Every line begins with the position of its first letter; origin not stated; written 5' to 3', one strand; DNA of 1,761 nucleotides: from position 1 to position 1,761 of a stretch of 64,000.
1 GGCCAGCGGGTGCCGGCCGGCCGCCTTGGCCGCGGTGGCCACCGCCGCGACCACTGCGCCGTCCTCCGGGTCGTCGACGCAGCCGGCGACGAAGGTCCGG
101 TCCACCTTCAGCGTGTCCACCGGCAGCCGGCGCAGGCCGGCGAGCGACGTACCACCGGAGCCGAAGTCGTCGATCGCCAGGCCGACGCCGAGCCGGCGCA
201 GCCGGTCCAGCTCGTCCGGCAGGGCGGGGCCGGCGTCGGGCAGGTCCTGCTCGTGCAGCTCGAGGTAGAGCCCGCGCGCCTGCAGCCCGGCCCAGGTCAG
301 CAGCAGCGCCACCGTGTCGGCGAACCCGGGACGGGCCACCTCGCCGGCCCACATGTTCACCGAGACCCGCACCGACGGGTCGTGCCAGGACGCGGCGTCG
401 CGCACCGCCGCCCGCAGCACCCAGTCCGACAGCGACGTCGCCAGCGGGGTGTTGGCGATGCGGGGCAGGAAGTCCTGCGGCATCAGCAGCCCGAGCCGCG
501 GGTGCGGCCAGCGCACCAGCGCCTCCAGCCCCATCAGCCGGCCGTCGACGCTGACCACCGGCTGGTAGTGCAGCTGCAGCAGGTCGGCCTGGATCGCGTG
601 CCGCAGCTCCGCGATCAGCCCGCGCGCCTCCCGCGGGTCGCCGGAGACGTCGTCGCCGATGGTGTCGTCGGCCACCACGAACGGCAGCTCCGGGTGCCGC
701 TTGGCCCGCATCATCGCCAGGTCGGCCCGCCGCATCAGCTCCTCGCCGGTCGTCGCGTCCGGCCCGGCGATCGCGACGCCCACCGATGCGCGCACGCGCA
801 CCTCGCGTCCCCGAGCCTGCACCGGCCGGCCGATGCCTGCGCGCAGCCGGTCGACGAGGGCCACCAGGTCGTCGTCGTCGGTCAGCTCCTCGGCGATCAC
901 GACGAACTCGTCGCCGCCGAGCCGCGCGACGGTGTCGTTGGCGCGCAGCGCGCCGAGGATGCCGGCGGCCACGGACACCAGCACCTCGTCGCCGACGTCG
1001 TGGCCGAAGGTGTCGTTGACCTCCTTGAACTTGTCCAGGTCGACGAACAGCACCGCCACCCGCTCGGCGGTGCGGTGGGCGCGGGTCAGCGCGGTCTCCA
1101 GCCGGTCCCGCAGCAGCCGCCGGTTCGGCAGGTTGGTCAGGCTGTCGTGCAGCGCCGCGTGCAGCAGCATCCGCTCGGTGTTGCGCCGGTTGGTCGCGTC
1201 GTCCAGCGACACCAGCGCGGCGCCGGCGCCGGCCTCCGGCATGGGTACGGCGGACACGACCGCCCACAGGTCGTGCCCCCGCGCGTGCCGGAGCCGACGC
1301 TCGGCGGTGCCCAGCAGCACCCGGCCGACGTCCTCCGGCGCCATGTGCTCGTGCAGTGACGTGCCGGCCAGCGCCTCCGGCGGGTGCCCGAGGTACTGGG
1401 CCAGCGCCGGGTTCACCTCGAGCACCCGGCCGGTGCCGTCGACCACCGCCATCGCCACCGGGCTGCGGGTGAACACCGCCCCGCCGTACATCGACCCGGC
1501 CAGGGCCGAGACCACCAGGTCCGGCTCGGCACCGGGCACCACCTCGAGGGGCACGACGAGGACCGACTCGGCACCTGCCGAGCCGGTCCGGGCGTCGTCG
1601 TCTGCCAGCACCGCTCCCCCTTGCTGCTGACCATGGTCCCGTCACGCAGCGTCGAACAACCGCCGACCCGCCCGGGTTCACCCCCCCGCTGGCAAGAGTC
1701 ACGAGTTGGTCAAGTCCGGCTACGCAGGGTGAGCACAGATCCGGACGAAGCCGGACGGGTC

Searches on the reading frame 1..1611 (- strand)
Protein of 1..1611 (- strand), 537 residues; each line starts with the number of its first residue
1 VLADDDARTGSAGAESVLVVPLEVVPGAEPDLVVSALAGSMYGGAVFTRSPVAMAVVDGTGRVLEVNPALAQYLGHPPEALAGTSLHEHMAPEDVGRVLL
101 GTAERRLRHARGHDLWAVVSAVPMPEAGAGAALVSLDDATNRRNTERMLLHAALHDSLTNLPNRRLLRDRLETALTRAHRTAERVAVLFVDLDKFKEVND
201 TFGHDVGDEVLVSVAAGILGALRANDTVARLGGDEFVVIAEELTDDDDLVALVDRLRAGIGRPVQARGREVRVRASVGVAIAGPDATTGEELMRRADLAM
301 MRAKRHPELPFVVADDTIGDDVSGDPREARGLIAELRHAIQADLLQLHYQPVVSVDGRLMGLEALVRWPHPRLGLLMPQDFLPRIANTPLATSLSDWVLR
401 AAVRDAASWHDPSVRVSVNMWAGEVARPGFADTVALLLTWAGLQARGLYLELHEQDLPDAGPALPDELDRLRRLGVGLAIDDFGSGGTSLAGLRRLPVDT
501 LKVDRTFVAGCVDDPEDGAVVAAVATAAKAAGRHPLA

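Call 8: search_protein_families(library=pfam, proteins=[window:1-1611:-], max_evalue=0.001)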
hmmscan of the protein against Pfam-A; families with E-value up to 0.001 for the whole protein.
window:1-1611:- (537 aa): 6 families
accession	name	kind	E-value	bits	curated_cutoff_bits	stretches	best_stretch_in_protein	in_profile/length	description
PF00563.25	EAL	-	9.8e-47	159.7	31.3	1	334-534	2-205/236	EAL domain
PF00990.26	GGDEF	-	6.3e-46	156.5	23.8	1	153-306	1-157/161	Diguanylate cyclase, GGDEF domain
PF08448.16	PAS_4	-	8.5e-09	36.1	23.1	1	47-97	1-50/110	PAS fold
PF00989.32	PAS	-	3.5e-07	30.6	22.6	1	50-112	10-74/113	PAS fold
PF13188.13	PAS_8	-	1.5e-06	28.3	21.8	1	45-87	5-48/65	PAS domain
PF13426.13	PAS_9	-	0.0002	22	27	1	51-130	1-90/103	PAS domain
